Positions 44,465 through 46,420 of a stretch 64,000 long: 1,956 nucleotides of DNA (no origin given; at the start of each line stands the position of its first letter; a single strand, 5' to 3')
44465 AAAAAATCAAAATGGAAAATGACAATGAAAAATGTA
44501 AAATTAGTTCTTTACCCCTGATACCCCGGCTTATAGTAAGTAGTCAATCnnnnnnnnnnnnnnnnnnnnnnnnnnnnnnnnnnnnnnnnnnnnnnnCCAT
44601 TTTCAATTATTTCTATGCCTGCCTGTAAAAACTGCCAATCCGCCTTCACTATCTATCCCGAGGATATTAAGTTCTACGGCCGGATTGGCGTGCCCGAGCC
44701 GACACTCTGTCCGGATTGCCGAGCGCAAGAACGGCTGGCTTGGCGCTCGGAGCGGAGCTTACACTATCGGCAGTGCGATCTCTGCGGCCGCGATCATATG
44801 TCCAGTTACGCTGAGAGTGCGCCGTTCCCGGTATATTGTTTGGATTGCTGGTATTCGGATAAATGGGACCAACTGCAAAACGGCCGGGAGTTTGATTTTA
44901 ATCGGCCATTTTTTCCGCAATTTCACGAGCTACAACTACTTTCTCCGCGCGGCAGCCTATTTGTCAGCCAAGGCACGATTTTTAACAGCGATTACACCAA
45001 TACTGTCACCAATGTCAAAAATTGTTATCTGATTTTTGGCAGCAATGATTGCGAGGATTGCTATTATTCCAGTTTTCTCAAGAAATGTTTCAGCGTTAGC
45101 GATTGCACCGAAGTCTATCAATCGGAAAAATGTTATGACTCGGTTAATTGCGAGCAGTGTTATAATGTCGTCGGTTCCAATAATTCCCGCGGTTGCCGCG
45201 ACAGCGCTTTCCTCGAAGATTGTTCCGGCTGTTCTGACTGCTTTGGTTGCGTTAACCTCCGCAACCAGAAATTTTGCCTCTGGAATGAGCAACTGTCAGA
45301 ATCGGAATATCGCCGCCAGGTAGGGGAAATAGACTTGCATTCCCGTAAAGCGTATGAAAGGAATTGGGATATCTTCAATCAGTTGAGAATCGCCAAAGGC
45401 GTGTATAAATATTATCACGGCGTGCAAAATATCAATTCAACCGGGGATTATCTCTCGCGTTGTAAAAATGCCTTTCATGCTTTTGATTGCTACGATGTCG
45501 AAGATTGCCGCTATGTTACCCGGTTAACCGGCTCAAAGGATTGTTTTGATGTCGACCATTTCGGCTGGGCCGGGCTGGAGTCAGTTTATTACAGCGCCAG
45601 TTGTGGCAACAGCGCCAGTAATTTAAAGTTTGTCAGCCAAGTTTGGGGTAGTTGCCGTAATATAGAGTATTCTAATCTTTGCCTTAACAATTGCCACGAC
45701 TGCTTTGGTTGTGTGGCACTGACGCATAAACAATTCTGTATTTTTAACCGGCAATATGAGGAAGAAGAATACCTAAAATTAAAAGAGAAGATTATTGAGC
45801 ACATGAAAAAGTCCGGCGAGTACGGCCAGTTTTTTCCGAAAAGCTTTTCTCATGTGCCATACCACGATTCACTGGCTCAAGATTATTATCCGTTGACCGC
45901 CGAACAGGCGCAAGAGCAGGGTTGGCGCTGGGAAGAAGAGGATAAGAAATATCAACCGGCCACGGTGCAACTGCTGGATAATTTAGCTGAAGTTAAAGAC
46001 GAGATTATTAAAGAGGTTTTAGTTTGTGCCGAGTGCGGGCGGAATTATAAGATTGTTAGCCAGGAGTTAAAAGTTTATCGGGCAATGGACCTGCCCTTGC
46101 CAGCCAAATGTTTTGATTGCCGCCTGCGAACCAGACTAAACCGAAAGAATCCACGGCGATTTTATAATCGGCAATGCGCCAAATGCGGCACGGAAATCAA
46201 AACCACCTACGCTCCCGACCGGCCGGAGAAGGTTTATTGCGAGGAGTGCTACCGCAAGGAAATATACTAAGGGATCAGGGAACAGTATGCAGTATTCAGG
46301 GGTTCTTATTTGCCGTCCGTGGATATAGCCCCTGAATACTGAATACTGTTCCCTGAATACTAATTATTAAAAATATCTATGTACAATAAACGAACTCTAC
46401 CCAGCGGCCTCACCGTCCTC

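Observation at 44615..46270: Cys-rich paralog family (3 genes in the window): conserved zinc-ribbon-like ends, divergent CxxC-rich centre, each locus bracketed by palindromes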

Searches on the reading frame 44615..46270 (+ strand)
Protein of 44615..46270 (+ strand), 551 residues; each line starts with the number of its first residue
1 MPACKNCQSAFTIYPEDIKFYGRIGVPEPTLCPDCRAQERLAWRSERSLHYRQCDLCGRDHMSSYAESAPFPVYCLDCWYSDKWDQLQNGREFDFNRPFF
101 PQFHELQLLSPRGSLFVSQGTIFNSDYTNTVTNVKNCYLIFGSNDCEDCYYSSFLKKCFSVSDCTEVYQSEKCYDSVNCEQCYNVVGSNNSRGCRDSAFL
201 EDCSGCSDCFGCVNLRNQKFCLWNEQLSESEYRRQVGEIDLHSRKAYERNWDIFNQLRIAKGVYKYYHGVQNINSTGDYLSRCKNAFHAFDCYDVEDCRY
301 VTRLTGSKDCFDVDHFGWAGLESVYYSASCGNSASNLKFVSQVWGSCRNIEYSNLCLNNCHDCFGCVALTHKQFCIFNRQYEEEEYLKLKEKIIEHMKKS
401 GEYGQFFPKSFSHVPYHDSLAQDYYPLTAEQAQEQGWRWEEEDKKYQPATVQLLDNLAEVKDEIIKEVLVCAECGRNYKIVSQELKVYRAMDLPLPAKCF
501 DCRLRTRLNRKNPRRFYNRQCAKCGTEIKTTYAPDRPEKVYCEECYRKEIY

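Call 8: search_protein_families(library=pfam, proteins=[window:44615-46270:+], max_evalue=1)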
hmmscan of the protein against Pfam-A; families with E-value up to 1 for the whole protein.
window:44615-46270:+ (551 aa): 4 families
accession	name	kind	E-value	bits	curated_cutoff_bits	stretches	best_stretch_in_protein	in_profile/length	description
PF23477.1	zf_Tbcl_2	-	7.9e-06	25.9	27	1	514-549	1-36/37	Probable treble clef zinc finger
PF00412.28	LIM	-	0.037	14.7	22.9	1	520-548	28-56/58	LIM domain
PF05443.17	ROS_MUCR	-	0.091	13.2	25.4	1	452-488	48-84/123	ROS/MUCR transcriptional regulator protein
PF03966.22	Trm112p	-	0.37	11.2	22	1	462-480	19-37/40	Trm112p-like protein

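Call 9: search_protein_families(library=ncbifam, proteins=[window:44615-46270:+], max_evalue=1)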
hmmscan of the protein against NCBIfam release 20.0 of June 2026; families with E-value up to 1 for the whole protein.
window:44615-46270:+ (551 aa): 3 families
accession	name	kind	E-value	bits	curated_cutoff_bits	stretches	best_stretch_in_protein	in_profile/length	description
TIGR04272.1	cxxc_cxxc_Mbark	domain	0.00014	21.5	36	1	514-548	1-35/37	CxxC-x17-CxxC domain-containing protein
TIGR02443.1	TIGR02443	equivalog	0.012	15.5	49.45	1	32-59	12-39/59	YheV family putative zinc ribbon protein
NF038101.1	Trm112_arch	equivalog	0.071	13.3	77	1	455-480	21-46/59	methytransferase partner Trm112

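Call 11: find_homologous_proteins(query=window:44615-46267:+)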
Query window:44615-46267:+ (551 aa): 3810 proteins with E <= 0.001 among 6169 candidates; the best 120 are listed.
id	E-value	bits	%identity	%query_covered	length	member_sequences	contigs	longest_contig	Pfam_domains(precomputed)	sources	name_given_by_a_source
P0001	0.0e+0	1326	100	100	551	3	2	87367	-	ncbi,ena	ncbi:MAG: hypothetical protein WCT37_04530 [Patescibacteria group bacterium]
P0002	8.9e-239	812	61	100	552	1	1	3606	PF23477.2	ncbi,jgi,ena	-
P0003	1.0e-233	795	60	100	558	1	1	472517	PF23477.2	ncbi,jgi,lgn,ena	ncbi:MAG: hypothetical protein WC480_00665 [Patescibacteria group bacterium]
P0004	1.2e-231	789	60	99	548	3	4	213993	PF23477.2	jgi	jgi:hypothetical protein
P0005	1.4e-225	769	58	100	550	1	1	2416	PF23477.2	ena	-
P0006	8.5e-225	766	57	100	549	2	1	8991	-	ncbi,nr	ncbi:hypothetical protein HY933_02030 [Candidatus Falkowbacteria bacterium]|nr:hypothetical protein 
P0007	2.9e-219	748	58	100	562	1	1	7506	PF23477.2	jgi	-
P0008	1.9e-198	679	52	100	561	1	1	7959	-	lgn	-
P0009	1.0e-195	670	52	100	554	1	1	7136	-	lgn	-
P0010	9.6e-187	640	53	99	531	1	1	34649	-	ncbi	ncbi:MAG: hypothetical protein V1898_03240 [Patescibacteria group bacterium]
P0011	8.5e-161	555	46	99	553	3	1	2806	PF13451.13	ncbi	-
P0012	4.6e-160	552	46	100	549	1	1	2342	-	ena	-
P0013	3.4e-158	546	45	100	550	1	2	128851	PF23477.2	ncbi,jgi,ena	ncbi:MAG: zinc-ribbon domain containing protein [Candidatus Gracilibacteria bacterium]|jgi:hypotheti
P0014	5.5e-158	545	46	99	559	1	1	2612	-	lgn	-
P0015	4.5e-152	526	44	100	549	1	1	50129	-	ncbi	-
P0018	2.6e-151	523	45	100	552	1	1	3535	PF13451.13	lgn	-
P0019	3.1e-151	523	45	100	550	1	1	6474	PF13451.13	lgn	-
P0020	4.2e-151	523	44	100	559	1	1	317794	-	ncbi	-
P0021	6.0e-151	522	45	99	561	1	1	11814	PF13451.13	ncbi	-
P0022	1.1e-150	521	45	99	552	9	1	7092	PF13451.13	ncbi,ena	ncbi:MAG: zinc-ribbon domain containing protein [Patescibacteria group bacterium]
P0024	3.5e-150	520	45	100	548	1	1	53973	PF13451.13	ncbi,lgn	-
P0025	1.1e-149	518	45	99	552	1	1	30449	PF23477.2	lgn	-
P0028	3.1e-148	513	44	99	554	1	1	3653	PF13451.13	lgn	-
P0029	4.4e-148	513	45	99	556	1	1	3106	PF13451.13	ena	-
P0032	9.9e-148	511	44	99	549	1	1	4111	PF13451.13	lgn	-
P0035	2.1e-147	510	44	100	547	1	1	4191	PF13451.13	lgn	-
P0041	3.1e-146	507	44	99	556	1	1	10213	PF13451.13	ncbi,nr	ncbi:hypothetical protein GF366_03480 [Candidatus Peregrinibacteria bacterium]|nr:hypothetical prote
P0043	5.1e-146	506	42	100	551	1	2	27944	PF13451.13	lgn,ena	-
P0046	2.5e-145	504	44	99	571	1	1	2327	PF23477.2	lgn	-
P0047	2.7e-145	503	43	99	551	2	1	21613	PF13451.13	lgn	-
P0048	4.9e-145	503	43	99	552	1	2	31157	PF13451.13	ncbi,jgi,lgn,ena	ncbi:MAG: hypothetical protein WCT46_00535 [Candidatus Gracilibacteria bacterium]|jgi:hypothetical p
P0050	6.7e-145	502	44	99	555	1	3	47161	PF13451.13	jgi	-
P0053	2.4e-144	500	43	100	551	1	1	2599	PF13451.13,PF23477.2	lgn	-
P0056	6.7e-144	499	45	100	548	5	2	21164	PF13451.13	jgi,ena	-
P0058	1.1e-143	498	44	99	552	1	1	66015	PF23477.2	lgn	-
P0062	2.5e-143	497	43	99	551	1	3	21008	PF13451.13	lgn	-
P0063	4.0e-143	496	43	100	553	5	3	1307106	-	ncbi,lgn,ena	ncbi:MAG: hypothetical protein AAB383_04275 [Patescibacteria group bacterium]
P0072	5.7e-142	492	42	99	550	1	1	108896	PF13451.13,PF23477.2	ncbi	ncbi:hypothetical protein ACFL21_00325 [Patescibacteria group bacterium]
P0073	7.4e-142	492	43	100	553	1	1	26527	PF13451.13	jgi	-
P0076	1.1e-141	491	42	99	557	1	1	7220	PF13451.13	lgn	-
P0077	1.2e-141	491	42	100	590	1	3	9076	PF13451.13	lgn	-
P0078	1.7e-141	491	41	99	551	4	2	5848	PF23477.2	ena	-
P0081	2.4e-141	490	43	99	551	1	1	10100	PF13451.13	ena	-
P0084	8.8e-141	489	43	100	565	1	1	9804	PF13451.13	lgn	-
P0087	1.1e-140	488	43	99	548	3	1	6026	PF13451.13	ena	-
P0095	3.2e-140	487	41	100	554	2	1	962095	-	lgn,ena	-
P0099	6.1e-140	486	45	100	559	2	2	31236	-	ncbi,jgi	ncbi:MAG: hypothetical protein WCT37_01190 [Patescibacteria group bacterium]|jgi:hypothetical protei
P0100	7.2e-140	486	42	99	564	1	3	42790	PF13451.13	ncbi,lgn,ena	ncbi:MAG: zinc-ribbon domain containing protein [Patescibacteria group bacterium]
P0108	3.8e-139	483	44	99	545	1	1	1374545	-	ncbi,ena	-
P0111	4.0e-139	483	40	100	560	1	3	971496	-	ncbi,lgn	-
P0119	2.4e-138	480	42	100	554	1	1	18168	PF13451.13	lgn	-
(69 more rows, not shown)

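Call 29: search_solved_structures(query=A2, max_evalue=1)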
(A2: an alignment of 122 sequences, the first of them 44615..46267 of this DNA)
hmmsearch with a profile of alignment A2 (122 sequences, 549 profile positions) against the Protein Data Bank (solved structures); distinct sequences matched with E-value up to 1: 6.
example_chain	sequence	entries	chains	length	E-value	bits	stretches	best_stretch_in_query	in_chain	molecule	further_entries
1ctl_A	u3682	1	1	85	0.0019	20.4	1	518-547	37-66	AVIAN CYSTEINE RICH PROTEIN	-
1b8t_A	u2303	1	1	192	0.01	17.9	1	518-547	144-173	PROTEIN (CRP1)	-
1cxx_A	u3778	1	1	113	0.029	16.5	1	518-547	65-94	CYSTEINE AND GLYCINE-RICH PROTEIN CRP2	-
2o13_A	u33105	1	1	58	0.056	15.5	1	515-547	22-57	Muscle LIM protein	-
1ibi_A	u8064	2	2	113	0.091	14.8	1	518-547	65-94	CYSTEINE-RICH PROTEIN 2 | CYSTEINE AND GLYCINE-RICH PROTEIN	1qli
3qkx_A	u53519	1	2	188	0.26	13.3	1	91-137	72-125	Uncharacterized HTH-type transcriptional regulator HI_0893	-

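Call 35: predict_structure(alignment_id=A2)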
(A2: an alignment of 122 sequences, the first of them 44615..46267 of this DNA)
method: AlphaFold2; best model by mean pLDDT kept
length: 551 residues; sequences in the alignment: 122
mean_pLDDT: 90.8   pTM: 0.91
mean pLDDT of the five models: 90.8, 88.4, 87.3, 87.3, 86.3
residues with pLDDT >= 90: 417; 70-90: 96; 50-70: 38; < 50: 0
segments of 3 or more residues with pLDDT < 50: none
pLDDT, mean of each block of 10 residues (from residue 1): 94 96 96 96 91 97 94 96 97 98 98 88 76 65 65 68 71 73 71 90 94 96 98 96 95 96 94 95 90 88 91 75 78 93 94 97 98 98 99 98 96 94 95 96 87 96 97 95 89 94 92 94 97 95 94 82
secondary structure, 60 per line:
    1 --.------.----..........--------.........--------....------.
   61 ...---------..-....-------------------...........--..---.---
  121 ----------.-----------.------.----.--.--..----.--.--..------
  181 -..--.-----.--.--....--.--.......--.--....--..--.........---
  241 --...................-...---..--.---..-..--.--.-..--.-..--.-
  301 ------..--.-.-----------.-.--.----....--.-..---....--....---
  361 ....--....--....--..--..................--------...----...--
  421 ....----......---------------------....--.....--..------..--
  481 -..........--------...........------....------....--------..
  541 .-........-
elements in order: H15-24 H33-41 E50-53 E60-63 H76-79 H99-109 E198-201 E207-213 E219-222 H229-237 H244-261 E263-265 E335-338 E348-351 E354-357 E361-364 E367-370 E373-376 H383-400 H421-424 H429-434 H462-466 H482-491 H500-510 E517-520 E527-530 E539-541 H543-550

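Call 44: fold_search(model_id=the predicted structure, library=pdb)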
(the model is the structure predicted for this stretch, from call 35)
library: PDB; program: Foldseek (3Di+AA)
matches with E <= 10: 131; with E <= 0.001: 0
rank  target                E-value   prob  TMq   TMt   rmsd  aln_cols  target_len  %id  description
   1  4e79_A                1.1e-02  0.14  0.08  0.11  17.8       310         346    9  Structure of LpxD from Acinetobacter baumannii at 2.66A resolution (P4322 form) (released 2013-01-16)
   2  4ihg_C                4.7e-02  0.07  0.08  0.10  20.1       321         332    7  Chasing Acyl Carrier Protein Through a Catalytic Cycle of Lipid A Production (released 2013-11-13)
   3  3r0s                  5.2e-02  0.09  0.09  0.14  17.2       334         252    8  UDP-N-acetylglucosamine acyltransferase from Campylobacter jejuni (released 2011-03-23)
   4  3d8v                  5.5e-02  0.08  0.07  0.08  17.3       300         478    9  Crystal structure of GlmU from Mycobacterium tuberculosis in complex with uridine-diphosphate-N-acetylglucosamine (released 2009-03-10)
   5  7zw9                  6.6e-02  0.18  0.09  0.18  12.7       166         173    7  Crystal structure of a gamma-carbonic anhydrase from the pathogenic bacterium Burkholderia pseudomallei (released 2022-09-07)
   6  9f5x_u                9.3e-02  0.20  0.10  0.17  13.3       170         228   12  Structure of the Chlamydomonas reinhardtii respiratory supercomplex I1 III2 IV2 (released 2025-03-12)
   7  6sc4_B                1.2e-01  0.16  0.09  0.19  12.2       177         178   11  Gamma-Carbonic Anhydrase from the Haloarchaeon Halobacterium sp. (released 2020-04-22)
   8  4eab                  1.4e-01  0.11  0.09  0.17  13.2       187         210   11  X-ray crystal structure of the H141A mutant of GDP-perosamine N-acetyl transferase from Caulobacter crescentus in comple (released 2012-04-04)
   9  6ued                  1.4e-01  0.08  0.09  0.12  19.8       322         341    7  Apo Pseudomonas aeruginosa LpxD Structure (released 2019-11-13)
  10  8bef_y                1.4e-01  0.04  0.06  0.10  21.8       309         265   10  Cryo-EM structure of the Arabidopsis thaliana I+III2 supercomplex (CI membrane core) (released 2023-01-11)
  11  8cu9                  1.4e-01  0.06  0.08  0.09  16.8       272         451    7  Crystal Structure of Bifunctional protein GlmU from Klebsiella pneumoniae subsp. pneumoniae (released 2022-05-25)
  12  9gh5_A                1.7e-01  0.10  0.09  0.16  15.4       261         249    9  Complex of Fusobacterium nucleatum CbpF with human CEACAM1 (released 2025-04-02)
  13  4ea7                  1.7e-01  0.08  0.07  0.12  13.0       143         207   10  X-ray crystal structure of PerB from Caulobacter crescentus in complex with CoA and GDP-perosamine at 1.0 Angstrom resol (released 2012-04-04)
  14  5jxx_B                1.7e-01  0.06  0.10  0.15  14.9       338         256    7  Crystal structure of UDP-N-acetylglucosamine O-acyltransferase (LpxA) from Moraxella catarrhalis RH4. (released 2017-06-14)
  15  4mfg_A                1.9e-01  0.16  0.10  0.21  11.7       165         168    8  2.0 Angstrom Resolution Crystal Structure of Putative Carbonic Anhydrase from Clostridium difficile. (released 2013-09-04)
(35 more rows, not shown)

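Call 46: find_encoding_contigs(protein=P0003, flank=8000, max_places=2)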
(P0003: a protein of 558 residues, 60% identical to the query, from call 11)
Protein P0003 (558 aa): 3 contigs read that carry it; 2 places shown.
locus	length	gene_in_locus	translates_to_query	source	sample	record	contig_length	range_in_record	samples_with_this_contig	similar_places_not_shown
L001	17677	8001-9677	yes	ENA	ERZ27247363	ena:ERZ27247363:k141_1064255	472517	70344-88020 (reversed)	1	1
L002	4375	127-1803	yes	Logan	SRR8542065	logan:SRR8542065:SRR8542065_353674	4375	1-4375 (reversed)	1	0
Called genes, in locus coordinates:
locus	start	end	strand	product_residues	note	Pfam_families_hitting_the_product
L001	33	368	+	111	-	-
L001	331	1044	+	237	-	-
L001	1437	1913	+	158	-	-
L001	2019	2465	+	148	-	-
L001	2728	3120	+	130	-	-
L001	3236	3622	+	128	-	-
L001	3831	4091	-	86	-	PF18898:DUF5654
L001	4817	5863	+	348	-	PF02646:RmuC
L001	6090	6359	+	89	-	PF01649:Ribosomal_S20p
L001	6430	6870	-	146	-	-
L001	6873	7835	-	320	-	PF06144:DNA_pol3_delta, PF21694:DNA_pol3_delta_C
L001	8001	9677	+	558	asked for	PF23477:zf_Tbcl_2 (weak)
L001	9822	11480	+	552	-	-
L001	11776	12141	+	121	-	-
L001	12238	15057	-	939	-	PF02739:5_3_exonuc_N, PF01367:5_3_exonuc, PF01612:DNA_pol_A_exo1, PF22619:DNA_polI_exo1, PF00476:DNA_pol_A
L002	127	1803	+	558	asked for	PF23477:zf_Tbcl_2 (weak)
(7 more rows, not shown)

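Call 47: find_encoding_contigs(protein=P0063, flank=8000, max_places=2)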
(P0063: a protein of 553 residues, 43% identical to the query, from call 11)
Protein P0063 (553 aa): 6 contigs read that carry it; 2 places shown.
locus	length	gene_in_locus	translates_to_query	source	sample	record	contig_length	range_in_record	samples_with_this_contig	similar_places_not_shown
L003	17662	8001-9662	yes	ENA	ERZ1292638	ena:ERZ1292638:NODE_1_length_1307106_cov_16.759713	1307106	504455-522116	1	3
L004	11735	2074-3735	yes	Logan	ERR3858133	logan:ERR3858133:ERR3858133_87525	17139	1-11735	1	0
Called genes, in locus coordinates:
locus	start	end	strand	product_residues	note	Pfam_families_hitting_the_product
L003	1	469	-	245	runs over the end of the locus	PF02673:BacA, PF01925:TauE (weak)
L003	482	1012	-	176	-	-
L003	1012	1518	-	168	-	-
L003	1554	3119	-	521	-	PF02142:MGS, PF01808:AICARFT_IMPCHas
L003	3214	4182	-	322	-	-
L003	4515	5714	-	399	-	PF01476:LysM, PF01551:Peptidase_M23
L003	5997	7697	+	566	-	PF02518:HATPase_c, PF13589:HATPase_c_3, PF01119:DNA_mis_repair, PF08676:MutL_C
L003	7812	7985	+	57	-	PF18929:DUF5678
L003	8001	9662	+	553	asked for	-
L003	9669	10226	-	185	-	-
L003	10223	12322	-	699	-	PF13196:DUF4012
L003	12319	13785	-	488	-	-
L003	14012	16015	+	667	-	PF01411:tRNA-synt_2c, PF07973:tRNA_SAD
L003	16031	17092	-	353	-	PF13784:Fic_N, PF02661:Fic, PF21248:SoFic-like_C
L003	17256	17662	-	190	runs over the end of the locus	PF19689:DUF6190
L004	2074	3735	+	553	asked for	-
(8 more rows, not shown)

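Call 48: find_related_loci(query=A2, collection=genome_contigs, flank=3000)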
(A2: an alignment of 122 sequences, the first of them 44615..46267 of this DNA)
Query A2 (551 aa) in genome_contigs; peptide patterns used: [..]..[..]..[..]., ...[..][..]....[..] (x = any residue, [..] = any of these).
598 stretches matched a pattern (row limit reached: there are more); 548 encode a relative of the query (tblastn E <= 1e-3); the best 80 are kept; 80 distinct loci.
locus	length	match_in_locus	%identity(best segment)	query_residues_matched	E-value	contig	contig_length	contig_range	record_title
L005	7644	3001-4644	42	3-551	2e-151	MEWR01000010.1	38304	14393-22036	MAG: Candidatus Abawacabacteria bacterium RBG_16_42_10 RBG_16_scaffold_2010, whole genome shotgun sequence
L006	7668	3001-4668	44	4-551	7e-151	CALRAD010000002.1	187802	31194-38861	MAG: Candidatus Peribacteria bacterium isolate MaH-04nov19-275 genome assembly, contig: MaH-04nov19-C52, whole genome sh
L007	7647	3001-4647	44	1-551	5e-145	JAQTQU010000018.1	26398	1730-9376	MAG: Candidatus Peribacteraceae bacterium isolate STB_147 NODE_3972_length_26398_cov_3.680180_Sandtown_B, whole genome s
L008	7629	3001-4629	41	3-546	2e-144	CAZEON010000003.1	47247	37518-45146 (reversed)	MAG TPA_asm: uncultured Candidatus Peribacteria bacterium isolate binchicken_co181_617 genome assembly, contig: NODE_857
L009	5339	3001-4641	43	3-551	9e-145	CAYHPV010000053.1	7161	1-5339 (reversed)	MAG TPA_asm: uncultured Candidatus Peribacteria bacterium isolate ERP119705_co15_16 genome assembly, contig: NODE_13117_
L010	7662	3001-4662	43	1-551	1e-143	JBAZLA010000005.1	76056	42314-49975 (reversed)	MAG: Patescibacteria group bacterium isolate SO_2017_LW4_157 scaffold_983_c1_LW137-91_2017, whole genome shotgun sequenc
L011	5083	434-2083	40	1-551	3e-143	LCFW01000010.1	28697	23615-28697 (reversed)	MAG: Candidatus Peregrinibacteria bacterium GW2011_GWF2_43_17 UV80_C0010, whole genome shotgun sequence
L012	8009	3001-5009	42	3-551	5e-142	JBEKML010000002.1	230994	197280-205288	MAG: Minisyncoccia bacterium isolate SPRUCE 393 SPRUCE_393_2, whole genome shotgun sequence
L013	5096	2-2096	42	3-551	2e-142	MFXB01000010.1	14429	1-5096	MAG: Candidatus Peregrinibacteria bacterium RIFCSPLOWO2_01_FULL_48_20 rifcsplowo2_01_scaffold_14001, whole genome shotgu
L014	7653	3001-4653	42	1-551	2e-141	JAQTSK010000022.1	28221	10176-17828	MAG: Candidatus Peribacteraceae bacterium isolate STB_185 NODE_3574_length_28221_cov_4.424183_Sandtown_B, whole genome s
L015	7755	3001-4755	41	4-551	2e-141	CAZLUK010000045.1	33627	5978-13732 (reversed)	MAG TPA_asm: uncultured Candidatus Peribacteria bacterium isolate binchicken_co203_97 genome assembly, contig: k141_3258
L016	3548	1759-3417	40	4-551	4e-146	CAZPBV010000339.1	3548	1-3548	MAG TPA_asm: uncultured Bdellovibrionales bacterium isolate binchicken_co326_109 genome assembly, contig: NODE_17341_len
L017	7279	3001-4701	40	3-551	5e-140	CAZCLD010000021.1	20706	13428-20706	MAG TPA_asm: uncultured Candidatus Peribacteria bacterium isolate SRP077602_co2_303 genome assembly, contig: NODE_3833_l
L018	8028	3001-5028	41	3-551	5e-140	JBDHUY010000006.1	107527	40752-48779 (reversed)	MAG: Candidatus Gracilibacteria bacterium isolate AS-MICRO-OLR.153 NODE_451_length_107527_cov_12.834721, whole genome sh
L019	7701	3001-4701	43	3-546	3e-139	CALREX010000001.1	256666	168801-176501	MAG: Candidatus Peribacteria bacterium isolate Ike-200m-53 genome assembly, contig: Ike-200-c4, whole genome shotgun seq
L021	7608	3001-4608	42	10-546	2e-139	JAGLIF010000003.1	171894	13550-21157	MAG: Candidatus Gracilibacteria bacterium isolate RS_2_30 ROV157_2.bin.30.fa_3, whole genome shotgun sequence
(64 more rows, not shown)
